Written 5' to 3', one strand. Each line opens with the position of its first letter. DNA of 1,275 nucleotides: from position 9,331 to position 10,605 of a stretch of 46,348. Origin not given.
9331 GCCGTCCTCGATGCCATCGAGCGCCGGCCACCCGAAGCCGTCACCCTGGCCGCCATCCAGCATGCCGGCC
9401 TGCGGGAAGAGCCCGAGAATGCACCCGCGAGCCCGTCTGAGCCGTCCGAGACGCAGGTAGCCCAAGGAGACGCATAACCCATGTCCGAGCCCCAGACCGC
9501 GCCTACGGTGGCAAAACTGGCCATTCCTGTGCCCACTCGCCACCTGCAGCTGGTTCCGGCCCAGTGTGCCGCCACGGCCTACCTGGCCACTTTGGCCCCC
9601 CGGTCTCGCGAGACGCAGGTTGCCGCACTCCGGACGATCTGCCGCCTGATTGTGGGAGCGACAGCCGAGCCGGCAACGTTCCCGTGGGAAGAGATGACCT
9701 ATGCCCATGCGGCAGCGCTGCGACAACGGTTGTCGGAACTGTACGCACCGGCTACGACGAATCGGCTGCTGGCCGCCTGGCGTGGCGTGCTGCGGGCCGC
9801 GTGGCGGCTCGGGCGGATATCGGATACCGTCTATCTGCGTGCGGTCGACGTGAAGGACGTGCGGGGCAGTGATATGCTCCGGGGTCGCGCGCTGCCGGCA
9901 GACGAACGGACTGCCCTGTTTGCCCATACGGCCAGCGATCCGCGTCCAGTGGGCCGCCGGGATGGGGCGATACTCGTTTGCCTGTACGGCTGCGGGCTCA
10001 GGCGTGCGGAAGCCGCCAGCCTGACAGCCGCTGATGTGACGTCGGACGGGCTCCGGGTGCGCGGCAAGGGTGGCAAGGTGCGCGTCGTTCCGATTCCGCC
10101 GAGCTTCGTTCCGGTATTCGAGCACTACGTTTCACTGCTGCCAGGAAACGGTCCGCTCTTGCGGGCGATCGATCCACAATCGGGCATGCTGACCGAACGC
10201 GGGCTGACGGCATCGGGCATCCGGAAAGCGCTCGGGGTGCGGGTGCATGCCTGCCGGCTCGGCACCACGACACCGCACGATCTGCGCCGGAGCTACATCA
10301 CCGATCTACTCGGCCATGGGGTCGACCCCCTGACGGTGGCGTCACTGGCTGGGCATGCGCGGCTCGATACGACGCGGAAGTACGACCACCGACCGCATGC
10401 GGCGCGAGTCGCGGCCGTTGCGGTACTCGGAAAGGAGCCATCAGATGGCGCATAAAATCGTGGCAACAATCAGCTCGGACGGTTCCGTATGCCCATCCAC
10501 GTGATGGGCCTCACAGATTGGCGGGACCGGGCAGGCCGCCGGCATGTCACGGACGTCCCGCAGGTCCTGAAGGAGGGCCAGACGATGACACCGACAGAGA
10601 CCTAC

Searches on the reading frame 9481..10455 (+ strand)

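Call 13: search_protein_families(library=pfam, proteins=[window:9481-10455:+], max_evalue=0.001)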
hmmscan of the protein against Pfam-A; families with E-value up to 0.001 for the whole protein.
window:9481-10455:+ (324 aa): 1 family
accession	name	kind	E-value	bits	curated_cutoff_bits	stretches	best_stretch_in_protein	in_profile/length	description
PF00589.27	Phage_integrase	-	1.1e-16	61.6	27.1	1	138-304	3-168/172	Phage integrase family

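Call 84: search_protein_families(library=ncbifam, proteins=[window:9481-10455:+], max_evalue=0.001)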
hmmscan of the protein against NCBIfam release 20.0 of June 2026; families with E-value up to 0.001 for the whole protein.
window:9481-10455:+ (324 aa): 8 families
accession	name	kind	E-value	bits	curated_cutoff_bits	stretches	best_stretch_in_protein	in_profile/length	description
TIGR02224.1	recomb_XerC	equivalog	2.2e-30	106.1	335.15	1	34-303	6-276/295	tyrosine recombinase XerC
NF001399.0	PRK00283.1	subfamily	7.8e-22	77.9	279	1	79-303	58-282/300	tyrosine recombinase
TIGR02225.1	recomb_XerD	equivalog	2.7e-19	69.6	329.6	1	85-303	55-273/290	site-specific tyrosine recombinase XerD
NF040815.2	recomb_XerA_Arch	equivalog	8.1e-18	64.9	220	1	158-303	111-253/263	site-specific tyrosine recombinase/integron integrase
TIGR02249.1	integrase_gron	subfamily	4.6e-13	49.2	265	1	228-304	223-300/315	integron integrase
NF002331.0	PRK01287.1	subfamily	2.2e-12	46.6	371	1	155-302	158-310/365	site-specific tyrosine recombinase XerC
NF003462.0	PRK05084.1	equivalog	4.3e-09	35.6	267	1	159-314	195-354/360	tyrosine recombinase XerS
NF011946.0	PRK15417.1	equivalog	5.7e-08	32.3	435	1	229-307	239-318/337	integron integrase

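Call 85: search_protein_families(library=phrogs, proteins=[window:9481-10455:+], max_evalue=0.001)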
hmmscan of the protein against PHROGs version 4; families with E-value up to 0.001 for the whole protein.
window:9481-10455:+ (324 aa): 2 families
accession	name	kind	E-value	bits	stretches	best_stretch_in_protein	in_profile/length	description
phrog_1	-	integration and excision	5.4e-32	112.8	1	38-313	182-444/611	integrase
phrog_216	-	integration and excision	9.5e-21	75.2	1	159-304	74-224/301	integrase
